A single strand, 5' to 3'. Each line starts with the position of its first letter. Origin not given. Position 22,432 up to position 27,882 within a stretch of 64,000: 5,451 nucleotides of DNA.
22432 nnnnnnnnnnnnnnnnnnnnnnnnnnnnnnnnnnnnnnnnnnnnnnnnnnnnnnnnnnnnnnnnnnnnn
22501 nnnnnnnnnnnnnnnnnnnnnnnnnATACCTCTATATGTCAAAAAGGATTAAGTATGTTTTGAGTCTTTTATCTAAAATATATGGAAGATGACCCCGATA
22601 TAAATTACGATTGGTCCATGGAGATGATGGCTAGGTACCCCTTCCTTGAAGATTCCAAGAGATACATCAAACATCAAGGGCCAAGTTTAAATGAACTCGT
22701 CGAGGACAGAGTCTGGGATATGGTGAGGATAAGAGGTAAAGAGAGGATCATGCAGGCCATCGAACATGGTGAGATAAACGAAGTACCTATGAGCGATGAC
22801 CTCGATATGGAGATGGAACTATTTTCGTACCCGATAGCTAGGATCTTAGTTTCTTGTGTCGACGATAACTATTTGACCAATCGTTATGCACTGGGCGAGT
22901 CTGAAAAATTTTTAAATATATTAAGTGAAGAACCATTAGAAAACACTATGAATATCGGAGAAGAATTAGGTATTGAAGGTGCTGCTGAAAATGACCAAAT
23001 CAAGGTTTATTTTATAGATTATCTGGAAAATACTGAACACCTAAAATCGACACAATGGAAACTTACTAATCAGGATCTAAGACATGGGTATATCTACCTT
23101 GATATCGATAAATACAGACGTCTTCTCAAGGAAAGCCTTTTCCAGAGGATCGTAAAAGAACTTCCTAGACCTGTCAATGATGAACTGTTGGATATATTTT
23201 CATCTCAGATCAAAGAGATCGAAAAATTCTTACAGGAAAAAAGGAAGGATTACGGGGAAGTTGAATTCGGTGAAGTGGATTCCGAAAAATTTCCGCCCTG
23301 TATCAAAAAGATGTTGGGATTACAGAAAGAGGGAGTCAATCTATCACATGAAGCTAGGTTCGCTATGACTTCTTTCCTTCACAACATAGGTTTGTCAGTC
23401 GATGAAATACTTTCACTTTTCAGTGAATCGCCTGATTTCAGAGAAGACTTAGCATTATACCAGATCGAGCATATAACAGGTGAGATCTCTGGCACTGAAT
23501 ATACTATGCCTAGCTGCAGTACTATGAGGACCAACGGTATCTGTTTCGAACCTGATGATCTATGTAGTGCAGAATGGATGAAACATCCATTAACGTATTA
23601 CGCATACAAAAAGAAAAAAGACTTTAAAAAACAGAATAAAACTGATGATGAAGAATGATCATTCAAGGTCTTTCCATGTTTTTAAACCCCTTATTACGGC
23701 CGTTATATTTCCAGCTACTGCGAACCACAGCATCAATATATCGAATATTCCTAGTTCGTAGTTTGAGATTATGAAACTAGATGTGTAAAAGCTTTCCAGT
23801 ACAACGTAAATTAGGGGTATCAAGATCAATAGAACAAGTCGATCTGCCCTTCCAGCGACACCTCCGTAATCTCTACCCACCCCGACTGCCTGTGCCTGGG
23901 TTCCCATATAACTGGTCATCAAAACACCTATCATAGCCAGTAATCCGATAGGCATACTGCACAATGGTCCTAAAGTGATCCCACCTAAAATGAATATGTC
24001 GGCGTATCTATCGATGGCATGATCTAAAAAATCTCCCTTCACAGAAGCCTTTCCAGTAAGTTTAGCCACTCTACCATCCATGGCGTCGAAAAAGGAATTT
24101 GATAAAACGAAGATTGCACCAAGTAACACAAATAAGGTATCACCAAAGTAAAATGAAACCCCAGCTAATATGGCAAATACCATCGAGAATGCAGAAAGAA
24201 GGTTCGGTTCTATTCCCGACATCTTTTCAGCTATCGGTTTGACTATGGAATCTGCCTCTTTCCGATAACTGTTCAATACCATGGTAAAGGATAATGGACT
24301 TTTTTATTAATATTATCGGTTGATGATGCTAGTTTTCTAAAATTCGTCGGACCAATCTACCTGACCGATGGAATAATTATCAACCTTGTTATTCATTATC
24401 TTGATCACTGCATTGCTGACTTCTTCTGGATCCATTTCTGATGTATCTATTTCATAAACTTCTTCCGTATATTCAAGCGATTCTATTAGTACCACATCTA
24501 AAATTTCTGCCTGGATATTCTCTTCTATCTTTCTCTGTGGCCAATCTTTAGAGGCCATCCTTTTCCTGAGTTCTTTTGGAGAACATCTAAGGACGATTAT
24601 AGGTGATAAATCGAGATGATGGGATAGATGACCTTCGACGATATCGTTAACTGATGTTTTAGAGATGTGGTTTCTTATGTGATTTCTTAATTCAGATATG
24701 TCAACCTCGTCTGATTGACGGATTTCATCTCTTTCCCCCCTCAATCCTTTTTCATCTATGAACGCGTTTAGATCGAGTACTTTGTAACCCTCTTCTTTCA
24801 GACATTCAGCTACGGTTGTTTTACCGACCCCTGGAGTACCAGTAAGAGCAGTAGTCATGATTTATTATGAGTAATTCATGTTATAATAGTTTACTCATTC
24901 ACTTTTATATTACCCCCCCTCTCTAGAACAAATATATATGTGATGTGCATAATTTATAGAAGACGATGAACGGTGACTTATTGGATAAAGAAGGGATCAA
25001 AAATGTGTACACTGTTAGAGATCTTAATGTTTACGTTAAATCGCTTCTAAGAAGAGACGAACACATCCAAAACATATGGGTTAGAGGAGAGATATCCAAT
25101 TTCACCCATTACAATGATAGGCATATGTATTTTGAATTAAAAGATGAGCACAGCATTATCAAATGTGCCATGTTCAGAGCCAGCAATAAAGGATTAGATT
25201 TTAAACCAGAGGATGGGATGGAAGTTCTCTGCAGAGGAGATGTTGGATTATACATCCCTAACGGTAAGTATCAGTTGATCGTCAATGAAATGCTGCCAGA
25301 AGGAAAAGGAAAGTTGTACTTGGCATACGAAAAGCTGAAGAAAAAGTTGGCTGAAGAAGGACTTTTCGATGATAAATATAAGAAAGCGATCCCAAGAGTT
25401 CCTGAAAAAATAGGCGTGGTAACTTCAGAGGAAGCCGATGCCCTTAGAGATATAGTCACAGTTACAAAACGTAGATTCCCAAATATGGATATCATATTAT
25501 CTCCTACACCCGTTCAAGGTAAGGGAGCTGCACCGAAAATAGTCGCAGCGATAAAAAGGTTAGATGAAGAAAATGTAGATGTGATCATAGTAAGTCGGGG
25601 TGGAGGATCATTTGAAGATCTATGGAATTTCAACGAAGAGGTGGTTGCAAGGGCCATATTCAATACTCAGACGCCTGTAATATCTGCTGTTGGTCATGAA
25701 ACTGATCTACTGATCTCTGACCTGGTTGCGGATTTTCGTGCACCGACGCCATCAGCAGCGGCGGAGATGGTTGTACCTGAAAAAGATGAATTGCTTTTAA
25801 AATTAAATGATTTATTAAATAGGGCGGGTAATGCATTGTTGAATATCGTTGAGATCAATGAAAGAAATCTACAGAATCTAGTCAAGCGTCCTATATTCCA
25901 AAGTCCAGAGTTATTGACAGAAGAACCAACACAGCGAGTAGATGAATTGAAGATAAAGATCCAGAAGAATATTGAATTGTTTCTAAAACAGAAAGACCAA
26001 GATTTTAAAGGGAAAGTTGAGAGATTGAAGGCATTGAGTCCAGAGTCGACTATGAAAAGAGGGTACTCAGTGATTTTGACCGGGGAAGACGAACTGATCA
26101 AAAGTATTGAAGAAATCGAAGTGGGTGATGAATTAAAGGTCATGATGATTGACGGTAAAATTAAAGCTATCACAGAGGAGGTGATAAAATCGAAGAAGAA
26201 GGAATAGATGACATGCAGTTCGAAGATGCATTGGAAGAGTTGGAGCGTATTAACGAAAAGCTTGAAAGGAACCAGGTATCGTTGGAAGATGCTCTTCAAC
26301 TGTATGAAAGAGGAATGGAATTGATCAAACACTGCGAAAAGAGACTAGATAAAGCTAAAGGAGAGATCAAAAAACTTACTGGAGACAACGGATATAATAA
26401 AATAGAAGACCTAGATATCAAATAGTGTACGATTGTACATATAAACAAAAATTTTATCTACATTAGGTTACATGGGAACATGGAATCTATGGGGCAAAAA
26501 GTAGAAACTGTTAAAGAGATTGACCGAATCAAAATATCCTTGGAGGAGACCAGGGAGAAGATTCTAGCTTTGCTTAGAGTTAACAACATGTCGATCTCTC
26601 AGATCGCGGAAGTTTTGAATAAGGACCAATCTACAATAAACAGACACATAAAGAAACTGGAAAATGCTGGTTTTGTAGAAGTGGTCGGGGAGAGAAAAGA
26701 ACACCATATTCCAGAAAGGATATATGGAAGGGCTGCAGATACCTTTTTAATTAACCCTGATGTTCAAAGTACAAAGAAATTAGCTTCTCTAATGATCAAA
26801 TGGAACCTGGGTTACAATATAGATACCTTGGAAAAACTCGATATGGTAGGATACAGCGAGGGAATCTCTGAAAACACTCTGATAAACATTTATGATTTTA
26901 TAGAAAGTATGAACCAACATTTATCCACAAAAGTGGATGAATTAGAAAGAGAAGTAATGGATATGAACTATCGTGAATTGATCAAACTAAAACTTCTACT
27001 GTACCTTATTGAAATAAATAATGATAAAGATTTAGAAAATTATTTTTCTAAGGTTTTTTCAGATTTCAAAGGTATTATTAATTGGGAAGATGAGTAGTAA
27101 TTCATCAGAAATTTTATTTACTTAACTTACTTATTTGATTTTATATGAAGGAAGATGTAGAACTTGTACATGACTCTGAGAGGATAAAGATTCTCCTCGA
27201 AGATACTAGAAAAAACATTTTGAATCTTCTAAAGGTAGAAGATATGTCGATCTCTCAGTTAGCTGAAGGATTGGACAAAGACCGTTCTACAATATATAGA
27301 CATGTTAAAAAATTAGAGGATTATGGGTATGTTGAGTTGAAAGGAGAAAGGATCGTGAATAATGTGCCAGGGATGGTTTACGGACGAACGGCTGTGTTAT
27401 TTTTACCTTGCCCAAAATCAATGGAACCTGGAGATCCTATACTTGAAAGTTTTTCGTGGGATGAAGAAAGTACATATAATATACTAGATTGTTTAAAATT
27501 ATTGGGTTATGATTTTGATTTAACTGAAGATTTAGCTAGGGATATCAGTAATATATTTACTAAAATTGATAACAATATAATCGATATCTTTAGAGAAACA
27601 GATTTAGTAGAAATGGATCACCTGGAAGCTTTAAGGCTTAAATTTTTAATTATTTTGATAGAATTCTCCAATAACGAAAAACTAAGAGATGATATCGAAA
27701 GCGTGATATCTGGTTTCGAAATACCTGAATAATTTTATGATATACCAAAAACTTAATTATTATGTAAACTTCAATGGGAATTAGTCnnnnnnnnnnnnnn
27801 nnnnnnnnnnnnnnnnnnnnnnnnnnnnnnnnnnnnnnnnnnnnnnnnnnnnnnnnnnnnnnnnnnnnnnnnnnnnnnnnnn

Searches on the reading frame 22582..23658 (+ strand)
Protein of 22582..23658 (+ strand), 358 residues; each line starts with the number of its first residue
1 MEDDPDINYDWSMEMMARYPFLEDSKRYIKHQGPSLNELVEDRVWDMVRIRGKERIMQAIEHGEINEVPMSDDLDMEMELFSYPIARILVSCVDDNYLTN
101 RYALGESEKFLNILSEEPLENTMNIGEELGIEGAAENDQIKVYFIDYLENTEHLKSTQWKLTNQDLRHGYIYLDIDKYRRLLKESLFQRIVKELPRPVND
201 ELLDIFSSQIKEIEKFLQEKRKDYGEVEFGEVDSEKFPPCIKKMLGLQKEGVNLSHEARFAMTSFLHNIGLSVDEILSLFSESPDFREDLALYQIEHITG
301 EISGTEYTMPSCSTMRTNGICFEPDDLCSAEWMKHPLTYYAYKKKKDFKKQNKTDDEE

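Call 13: search_protein_families(library=pfam, proteins=[window:22582-23658:+], max_evalue=0.001)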
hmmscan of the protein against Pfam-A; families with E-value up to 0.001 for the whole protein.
window:22582-23658:+ (358 aa): 1 family
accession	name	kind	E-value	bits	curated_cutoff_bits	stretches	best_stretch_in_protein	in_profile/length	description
PF04104.19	DNA_primase_lrg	-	4.1e-33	115.3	22.4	1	139-340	2-266/266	Eukaryotic and archaeal DNA primase, large subunit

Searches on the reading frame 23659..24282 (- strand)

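Call 13: search_protein_families(library=pfam, proteins=[window:23659-24282:-], max_evalue=0.001)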
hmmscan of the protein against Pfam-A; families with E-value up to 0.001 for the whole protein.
window:23659-24282:- (207 aa): 1 family
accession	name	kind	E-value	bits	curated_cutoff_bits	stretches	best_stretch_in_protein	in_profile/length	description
PF01066.26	CDP-OH_P_transf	-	5.7e-11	43.5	22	1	26-180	4-138/152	CDP-alcohol phosphatidyltransferase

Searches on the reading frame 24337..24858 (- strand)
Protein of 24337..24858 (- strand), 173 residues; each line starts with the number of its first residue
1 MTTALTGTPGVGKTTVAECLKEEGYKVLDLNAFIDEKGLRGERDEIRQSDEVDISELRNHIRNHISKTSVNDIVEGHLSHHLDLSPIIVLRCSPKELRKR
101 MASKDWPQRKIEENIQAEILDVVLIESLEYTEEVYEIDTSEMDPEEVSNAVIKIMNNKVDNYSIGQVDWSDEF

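Call 13: search_protein_families(library=pfam, proteins=[window:24337-24858:-], max_evalue=0.001)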
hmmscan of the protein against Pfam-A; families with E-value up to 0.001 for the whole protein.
window:24337-24858:- (173 aa): 4 families
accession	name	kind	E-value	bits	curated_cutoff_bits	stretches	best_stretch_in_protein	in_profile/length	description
PF13238.12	AAA_18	-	4.3e-25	89.1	29.4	1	5-121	3-128/128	AAA domain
PF13207.12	AAA_17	-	3.7e-10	40.6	27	1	6-109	1-127/136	AAA domain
PF13671.12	AAA_33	-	0.00011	23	27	1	5-65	4-63/143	AAA domain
PF13521.12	AAA_28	-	0.00026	21.7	27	1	4-29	3-29/164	AAA domain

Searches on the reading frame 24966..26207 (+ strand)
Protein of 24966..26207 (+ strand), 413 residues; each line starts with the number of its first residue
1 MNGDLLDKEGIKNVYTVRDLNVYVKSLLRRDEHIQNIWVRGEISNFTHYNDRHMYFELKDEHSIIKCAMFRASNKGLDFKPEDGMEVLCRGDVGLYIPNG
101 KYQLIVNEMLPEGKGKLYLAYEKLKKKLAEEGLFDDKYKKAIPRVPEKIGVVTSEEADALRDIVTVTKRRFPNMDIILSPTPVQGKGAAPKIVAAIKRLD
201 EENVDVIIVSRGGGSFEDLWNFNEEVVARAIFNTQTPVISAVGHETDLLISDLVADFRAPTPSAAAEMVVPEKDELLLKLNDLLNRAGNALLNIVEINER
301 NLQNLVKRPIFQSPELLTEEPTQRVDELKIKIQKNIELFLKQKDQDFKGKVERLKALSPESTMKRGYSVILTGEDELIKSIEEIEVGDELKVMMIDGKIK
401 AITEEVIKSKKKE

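Call 13: search_protein_families(library=pfam, proteins=[window:24966-26207:+], max_evalue=0.001)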
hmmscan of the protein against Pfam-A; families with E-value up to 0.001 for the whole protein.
window:24966-26207:+ (413 aa): 3 families
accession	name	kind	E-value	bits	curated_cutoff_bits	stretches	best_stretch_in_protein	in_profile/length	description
PF02601.20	Exonuc_VII_L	-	3e-89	300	35.9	2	133-343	1-210/315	Exonuclease VII, large subunit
PF13742.12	tRNA_anti_2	-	1.7e-30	105.5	27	1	15-109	1-94/95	OB-fold nucleic acid binding domain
PF01336.31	tRNA_anti-codon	-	6.2e-11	42.5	27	1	37-109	1-72/75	OB-fold nucleic acid binding domain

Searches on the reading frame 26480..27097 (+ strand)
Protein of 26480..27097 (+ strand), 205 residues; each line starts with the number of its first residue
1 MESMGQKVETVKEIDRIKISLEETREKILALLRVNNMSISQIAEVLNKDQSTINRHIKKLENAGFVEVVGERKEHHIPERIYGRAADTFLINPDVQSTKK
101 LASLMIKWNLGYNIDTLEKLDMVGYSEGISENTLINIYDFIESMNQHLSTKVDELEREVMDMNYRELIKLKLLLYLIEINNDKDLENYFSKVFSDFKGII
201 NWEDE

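Call 13: search_protein_families(library=pfam, proteins=[window:26480-27097:+], max_evalue=0.001)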
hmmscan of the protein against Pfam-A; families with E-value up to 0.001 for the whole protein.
window:26480-27097:+ (205 aa): 19 families
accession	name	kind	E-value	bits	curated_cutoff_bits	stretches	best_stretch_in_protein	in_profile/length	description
PF01022.26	HTH_5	-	4.9e-13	49.2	22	1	23-67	2-46/47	Bacterial regulatory protein, arsR family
PF13412.12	HTH_24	-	3.3e-10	39.8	21.9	1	21-67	1-48/48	Winged helix-turn-helix DNA-binding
PF12840.13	HTH_20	-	3.6e-09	36.9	27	1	23-69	4-51/51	Helix-turn-helix domain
PF01047.28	MarR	-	5.6e-08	33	24.6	1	28-67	8-48/59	MarR family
PF13936.12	HTH_38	-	1.1e-07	31.9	27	1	19-59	5-43/44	Helix-turn-helix domain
PF01978.25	TrmB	-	2.2e-07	31.1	25.6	1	29-72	15-58/68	Sugar-specific transcriptional regulator TrmB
PF08279.18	HTH_11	-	9.5e-07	29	25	1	25-73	2-51/55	HTH domain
PF12802.13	MarR_2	-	1.2e-06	29.1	27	1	29-70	12-54/61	MarR family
PF08281.18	Sigma70_r4_2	-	1.3e-06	28.4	25.7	1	14-58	4-48/54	Sigma-70, region 4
PF25212.1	HVO_A0114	-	3.1e-06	27.3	27.6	1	9-74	8-74/84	HVO_A0114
PF13551.12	HTH_29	-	3.6e-05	24.2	28.1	1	28-79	4-54/64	Winged helix-turn helix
PF13384.12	HTH_23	-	4.7e-05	23.5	24.6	1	24-64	4-45/50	Homeodomain-like domain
PF13730.12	HTH_36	-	5.2e-05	23.4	25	1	37-66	23-55/55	Helix-turn-helix domain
PF22979.2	HTH_69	-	8.8e-05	22.8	27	1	35-73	25-63/69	Winged helix-turn-helix domain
PF01325.25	Fe_dep_repress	-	0.00011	22.7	26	1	37-72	23-58/60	Iron dependent repressor, N-terminal DNA binding domain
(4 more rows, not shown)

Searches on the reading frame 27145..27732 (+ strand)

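Call 13: search_protein_families(library=pfam, proteins=[window:27145-27732:+], max_evalue=0.001)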
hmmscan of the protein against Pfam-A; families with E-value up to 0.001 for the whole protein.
window:27145-27732:+ (195 aa): 13 families
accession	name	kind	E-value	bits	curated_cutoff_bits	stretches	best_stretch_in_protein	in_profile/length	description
PF01022.26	HTH_5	-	2.4e-10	40.6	22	1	20-64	2-46/47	Bacterial regulatory protein, arsR family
PF13412.12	HTH_24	-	5.6e-09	35.9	21.9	1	18-64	1-48/48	Winged helix-turn-helix DNA-binding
PF12840.13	HTH_20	-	2.4e-08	34.2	27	1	17-61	1-46/51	Helix-turn-helix domain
PF25212.1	HVO_A0114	-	3e-08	33.8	27.6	1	10-68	12-71/84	HVO_A0114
PF08279.18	HTH_11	-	1e-06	29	25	1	22-67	2-48/55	HTH domain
PF01978.25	TrmB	-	1.4e-06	28.5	25.6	1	27-69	16-58/68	Sugar-specific transcriptional regulator TrmB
PF09339.16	HTH_IclR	-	1.6e-06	28.2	22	1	32-64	17-49/52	IclR helix-turn-helix domain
PF25213.1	HVO_A0261_N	-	4.7e-06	26.8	35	1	20-68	11-59/86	HVO_A0261 N-terminal domain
PF13936.12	HTH_38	-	1.3e-05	25.3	27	1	21-56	9-43/44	Helix-turn-helix domain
PF13730.12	HTH_36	-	2.4e-05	24.5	25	1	35-63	27-55/55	Helix-turn-helix domain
PF12802.13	MarR_2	-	0.00015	22.3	27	1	25-66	10-53/61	MarR family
PF21476.4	PF0610-like_N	-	0.00021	21.9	33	1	21-56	2-37/50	PF0610-like, N-terminal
PF01047.28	MarR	-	0.00034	20.9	24.6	1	32-64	16-48/59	MarR family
